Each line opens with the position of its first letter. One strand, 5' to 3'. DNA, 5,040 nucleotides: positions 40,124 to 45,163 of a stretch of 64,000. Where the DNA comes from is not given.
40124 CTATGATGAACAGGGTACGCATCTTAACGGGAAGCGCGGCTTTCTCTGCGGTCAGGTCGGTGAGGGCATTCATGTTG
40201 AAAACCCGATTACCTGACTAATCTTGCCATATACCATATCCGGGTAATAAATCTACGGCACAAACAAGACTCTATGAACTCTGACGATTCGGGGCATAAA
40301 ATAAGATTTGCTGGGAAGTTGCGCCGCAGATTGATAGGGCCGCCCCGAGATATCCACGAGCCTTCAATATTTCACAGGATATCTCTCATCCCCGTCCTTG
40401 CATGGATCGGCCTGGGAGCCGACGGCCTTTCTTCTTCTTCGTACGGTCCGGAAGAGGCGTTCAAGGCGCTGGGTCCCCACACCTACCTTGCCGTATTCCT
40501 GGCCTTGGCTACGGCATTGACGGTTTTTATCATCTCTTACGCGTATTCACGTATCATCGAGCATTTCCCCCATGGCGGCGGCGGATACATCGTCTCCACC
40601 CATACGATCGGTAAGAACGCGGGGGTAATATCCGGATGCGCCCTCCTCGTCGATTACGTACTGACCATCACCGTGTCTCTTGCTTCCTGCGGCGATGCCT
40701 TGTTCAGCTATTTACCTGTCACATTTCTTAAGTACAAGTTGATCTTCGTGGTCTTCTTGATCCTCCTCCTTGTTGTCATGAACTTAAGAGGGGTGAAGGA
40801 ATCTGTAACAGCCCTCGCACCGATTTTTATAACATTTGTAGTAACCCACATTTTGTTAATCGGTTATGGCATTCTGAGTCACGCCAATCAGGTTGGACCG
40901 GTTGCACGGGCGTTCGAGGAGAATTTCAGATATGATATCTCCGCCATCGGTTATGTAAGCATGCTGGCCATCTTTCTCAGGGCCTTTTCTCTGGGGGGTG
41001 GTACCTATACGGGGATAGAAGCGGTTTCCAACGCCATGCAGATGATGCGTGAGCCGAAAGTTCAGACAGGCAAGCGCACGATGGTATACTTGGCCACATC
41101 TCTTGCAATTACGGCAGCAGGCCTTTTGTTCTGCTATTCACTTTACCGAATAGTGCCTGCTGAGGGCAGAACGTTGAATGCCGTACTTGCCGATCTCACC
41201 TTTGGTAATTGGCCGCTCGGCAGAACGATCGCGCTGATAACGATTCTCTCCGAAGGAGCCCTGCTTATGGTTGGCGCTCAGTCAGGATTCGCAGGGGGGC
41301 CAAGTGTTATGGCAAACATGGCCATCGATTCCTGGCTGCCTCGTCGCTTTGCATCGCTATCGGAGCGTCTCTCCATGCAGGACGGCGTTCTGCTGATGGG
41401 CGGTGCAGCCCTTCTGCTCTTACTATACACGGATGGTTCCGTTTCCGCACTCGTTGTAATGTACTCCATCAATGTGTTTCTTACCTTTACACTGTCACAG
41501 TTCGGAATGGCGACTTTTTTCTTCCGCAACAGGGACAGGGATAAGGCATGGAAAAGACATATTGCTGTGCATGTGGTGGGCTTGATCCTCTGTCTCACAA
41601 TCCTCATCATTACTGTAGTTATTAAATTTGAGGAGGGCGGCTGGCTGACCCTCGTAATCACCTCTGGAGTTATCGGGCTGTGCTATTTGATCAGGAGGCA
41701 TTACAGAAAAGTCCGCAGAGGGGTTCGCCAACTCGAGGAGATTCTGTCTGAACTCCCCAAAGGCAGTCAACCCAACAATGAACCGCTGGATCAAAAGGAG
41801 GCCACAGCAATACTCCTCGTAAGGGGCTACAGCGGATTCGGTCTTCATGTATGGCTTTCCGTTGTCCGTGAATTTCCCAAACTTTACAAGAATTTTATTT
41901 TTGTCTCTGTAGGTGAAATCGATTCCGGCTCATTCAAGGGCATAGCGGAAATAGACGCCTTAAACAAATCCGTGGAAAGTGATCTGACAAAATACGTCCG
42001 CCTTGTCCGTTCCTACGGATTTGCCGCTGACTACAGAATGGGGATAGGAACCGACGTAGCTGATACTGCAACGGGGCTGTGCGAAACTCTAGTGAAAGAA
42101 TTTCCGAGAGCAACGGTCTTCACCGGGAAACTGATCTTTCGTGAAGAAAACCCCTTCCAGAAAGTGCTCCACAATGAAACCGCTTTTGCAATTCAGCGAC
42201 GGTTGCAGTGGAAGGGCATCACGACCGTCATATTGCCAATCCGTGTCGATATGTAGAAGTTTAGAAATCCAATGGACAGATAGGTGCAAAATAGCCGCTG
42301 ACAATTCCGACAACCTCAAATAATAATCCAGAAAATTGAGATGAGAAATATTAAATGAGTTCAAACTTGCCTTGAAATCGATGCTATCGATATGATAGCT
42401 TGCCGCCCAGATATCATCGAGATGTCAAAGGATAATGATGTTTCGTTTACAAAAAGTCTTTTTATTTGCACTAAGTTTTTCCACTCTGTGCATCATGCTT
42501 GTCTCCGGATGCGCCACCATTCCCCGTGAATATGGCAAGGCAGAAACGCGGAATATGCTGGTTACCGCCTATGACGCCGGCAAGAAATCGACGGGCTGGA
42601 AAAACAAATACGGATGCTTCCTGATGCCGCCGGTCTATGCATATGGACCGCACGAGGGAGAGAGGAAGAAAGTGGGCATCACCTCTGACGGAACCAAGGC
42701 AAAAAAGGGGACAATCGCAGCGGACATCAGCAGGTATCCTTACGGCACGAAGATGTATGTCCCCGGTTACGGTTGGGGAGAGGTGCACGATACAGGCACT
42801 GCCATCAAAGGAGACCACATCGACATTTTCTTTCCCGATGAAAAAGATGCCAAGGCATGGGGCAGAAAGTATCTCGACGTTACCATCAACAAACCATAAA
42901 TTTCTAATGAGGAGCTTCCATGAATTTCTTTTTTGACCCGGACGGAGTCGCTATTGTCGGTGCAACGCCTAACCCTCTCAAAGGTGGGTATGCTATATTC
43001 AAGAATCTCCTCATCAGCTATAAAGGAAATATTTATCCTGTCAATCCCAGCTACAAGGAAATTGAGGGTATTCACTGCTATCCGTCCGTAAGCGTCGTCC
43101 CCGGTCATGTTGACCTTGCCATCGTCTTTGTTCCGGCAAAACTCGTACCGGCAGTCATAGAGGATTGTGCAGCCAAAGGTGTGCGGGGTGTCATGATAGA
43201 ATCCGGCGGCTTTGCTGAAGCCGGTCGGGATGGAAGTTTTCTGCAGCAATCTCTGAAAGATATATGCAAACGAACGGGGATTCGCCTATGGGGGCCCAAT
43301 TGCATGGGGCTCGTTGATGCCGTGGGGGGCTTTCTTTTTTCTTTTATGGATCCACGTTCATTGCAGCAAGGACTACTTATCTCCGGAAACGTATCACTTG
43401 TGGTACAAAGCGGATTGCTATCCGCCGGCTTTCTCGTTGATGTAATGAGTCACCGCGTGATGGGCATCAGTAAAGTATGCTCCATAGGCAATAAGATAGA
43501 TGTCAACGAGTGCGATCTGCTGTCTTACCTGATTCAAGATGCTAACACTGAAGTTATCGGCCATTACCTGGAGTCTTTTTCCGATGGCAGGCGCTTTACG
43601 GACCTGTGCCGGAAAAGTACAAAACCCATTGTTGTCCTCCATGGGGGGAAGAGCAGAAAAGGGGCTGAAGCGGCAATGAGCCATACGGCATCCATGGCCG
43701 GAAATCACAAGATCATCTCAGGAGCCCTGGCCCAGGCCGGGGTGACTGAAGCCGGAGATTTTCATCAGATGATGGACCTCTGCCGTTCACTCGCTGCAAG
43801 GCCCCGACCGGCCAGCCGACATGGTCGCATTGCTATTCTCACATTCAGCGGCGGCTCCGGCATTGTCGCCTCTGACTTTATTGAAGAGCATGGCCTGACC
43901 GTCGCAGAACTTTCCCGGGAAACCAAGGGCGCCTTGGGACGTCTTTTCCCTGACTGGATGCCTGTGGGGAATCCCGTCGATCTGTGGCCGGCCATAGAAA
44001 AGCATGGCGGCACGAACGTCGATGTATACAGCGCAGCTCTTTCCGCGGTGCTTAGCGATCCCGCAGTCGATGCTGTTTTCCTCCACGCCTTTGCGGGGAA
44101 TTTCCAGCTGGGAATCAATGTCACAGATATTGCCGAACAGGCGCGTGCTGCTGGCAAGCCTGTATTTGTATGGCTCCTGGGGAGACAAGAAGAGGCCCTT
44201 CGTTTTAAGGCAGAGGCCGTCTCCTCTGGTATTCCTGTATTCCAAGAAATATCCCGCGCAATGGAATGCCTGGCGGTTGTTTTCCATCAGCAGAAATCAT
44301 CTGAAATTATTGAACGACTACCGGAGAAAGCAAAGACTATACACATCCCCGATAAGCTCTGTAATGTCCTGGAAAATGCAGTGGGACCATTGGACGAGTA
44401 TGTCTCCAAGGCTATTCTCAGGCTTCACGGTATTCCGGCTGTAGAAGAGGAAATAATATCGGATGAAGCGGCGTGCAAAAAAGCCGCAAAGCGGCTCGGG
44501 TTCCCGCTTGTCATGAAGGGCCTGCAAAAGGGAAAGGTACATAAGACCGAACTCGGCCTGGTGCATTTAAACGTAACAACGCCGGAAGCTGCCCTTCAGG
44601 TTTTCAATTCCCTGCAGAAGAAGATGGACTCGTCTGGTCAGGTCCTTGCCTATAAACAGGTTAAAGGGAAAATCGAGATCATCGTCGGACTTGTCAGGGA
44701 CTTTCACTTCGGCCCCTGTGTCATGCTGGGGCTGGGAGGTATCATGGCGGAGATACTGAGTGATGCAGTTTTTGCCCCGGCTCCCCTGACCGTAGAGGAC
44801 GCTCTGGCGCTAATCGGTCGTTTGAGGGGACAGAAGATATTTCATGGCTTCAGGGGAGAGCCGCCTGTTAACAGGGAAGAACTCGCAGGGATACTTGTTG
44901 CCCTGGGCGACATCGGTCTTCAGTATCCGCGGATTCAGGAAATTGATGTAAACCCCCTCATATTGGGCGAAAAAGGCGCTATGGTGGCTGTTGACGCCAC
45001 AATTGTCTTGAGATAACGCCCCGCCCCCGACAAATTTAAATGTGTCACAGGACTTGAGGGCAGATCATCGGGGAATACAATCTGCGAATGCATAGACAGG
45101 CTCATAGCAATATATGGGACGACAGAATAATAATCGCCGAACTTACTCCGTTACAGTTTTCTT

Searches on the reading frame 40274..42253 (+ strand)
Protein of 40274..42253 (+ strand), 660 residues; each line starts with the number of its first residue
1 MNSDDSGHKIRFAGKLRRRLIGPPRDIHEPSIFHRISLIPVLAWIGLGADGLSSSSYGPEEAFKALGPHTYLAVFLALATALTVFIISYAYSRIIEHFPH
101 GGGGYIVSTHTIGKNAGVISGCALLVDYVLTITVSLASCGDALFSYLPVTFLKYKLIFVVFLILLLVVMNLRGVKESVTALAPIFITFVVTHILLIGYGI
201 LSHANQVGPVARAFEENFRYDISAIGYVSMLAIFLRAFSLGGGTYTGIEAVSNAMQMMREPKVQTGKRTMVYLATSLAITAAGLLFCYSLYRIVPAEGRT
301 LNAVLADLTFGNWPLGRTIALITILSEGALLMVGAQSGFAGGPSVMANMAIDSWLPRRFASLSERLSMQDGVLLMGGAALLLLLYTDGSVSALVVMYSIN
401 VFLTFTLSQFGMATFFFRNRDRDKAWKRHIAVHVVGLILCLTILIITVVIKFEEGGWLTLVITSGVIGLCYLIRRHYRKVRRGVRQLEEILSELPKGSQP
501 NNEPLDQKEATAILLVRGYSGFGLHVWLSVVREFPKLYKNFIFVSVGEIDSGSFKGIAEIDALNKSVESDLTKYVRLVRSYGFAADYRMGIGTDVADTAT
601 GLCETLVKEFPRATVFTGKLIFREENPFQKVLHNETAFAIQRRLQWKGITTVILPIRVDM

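Call 61: search_protein_families(library=pfam, proteins=[window:40274-42253:+], max_evalue=0.00001)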
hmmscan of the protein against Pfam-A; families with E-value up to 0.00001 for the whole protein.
window:40274-42253:+ (660 aa): 2 families
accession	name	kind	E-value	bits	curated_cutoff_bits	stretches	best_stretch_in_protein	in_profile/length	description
PF13520.12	AA_permease_2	-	3.6e-21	76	27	1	61-449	19-406/427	Amino acid permease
PF00324.27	AA_permease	-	1.7e-08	34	24.6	1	75-452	33-421/470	Amino acid permease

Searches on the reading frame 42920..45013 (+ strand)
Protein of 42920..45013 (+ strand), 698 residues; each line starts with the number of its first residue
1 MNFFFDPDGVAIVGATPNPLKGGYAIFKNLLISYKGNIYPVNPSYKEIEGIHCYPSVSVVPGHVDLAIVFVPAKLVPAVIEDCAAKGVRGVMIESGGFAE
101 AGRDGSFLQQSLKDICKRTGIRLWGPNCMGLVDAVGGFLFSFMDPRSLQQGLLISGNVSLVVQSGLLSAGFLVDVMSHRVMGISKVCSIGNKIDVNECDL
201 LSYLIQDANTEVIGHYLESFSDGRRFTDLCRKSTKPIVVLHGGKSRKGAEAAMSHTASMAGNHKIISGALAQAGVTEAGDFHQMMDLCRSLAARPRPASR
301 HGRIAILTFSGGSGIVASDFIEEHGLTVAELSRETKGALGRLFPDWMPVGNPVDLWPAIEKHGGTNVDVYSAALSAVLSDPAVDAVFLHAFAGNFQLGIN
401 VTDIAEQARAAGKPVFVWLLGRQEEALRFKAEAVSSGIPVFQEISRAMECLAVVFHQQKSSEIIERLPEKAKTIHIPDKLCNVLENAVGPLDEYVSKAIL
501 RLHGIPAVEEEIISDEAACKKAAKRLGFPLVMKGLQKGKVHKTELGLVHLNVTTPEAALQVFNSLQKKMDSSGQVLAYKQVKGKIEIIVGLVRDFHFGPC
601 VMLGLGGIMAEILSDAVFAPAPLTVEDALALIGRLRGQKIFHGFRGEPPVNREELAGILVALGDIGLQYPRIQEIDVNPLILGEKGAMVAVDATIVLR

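Call 61: search_protein_families(library=pfam, proteins=[window:42920-45013:+], max_evalue=0.00001)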
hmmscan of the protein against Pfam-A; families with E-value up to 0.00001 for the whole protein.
window:42920-45013:+ (698 aa): 5 families
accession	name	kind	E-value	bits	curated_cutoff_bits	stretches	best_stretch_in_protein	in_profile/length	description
PF13549.11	ATP-grasp_5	-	2.5e-50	171.3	27.6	1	484-697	3-221/221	ATP-grasp domain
PF13607.11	Succ_CoA_lig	-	6.4e-44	149.5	27.4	1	156-290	2-137/138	Succinyl-CoA ligase like flavodoxin domain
PF13380.12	CoA_binding_2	-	2.4e-26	92.9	22.8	1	10-131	3-113/116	CoA binding domain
PF02629.25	CoA_binding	-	7.1e-14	52.8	22.3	1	9-93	5-93/97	CoA binding domain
PF19045.5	Ligase_CoA_2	-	2.7e-08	34.4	23.7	1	305-423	2-120/162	Ligase-CoA domain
